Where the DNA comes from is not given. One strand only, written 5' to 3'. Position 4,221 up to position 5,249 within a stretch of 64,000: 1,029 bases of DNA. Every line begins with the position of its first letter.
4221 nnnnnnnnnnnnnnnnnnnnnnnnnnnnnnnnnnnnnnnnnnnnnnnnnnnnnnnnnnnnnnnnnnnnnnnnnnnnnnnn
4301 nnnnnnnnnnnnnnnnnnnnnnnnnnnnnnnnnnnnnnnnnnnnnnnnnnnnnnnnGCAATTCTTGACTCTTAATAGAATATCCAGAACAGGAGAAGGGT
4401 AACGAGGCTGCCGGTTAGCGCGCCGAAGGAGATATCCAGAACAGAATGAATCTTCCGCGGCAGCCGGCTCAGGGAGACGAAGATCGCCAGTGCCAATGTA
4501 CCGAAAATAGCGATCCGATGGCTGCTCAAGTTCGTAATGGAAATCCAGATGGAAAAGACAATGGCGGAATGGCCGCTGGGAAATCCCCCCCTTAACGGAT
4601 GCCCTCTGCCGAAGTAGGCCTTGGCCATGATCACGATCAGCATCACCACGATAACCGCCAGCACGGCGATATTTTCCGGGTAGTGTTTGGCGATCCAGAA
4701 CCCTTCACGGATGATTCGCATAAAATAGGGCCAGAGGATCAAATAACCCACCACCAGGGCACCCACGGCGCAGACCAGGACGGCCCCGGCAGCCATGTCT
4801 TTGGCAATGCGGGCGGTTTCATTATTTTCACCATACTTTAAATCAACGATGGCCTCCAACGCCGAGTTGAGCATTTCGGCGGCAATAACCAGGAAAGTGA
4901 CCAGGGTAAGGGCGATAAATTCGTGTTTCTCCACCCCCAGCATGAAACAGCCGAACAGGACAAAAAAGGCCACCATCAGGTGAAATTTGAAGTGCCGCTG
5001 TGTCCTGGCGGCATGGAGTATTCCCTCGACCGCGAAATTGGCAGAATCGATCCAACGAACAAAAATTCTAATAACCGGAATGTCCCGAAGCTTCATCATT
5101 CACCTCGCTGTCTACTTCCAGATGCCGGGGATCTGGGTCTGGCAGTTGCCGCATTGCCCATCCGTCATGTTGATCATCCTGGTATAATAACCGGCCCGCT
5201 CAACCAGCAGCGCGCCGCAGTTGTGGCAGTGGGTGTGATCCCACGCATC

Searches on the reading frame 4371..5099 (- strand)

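Call 28: search_protein_families(library=pfam, proteins=[window:4371-5099:-], max_evalue=0.0001)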
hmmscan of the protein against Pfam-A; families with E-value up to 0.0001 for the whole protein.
window:4371-5099:- (242 aa): 2 families
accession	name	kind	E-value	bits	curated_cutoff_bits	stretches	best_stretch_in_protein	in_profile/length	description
PF01219.24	DAGK_prokar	-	1.2e-29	102.5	22.3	1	22-122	2-102/102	Prokaryotic diacylglycerol kinase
PF01569.27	PAP2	-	6.9e-09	36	27.2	1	170-241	48-125/130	PAP2 superfamily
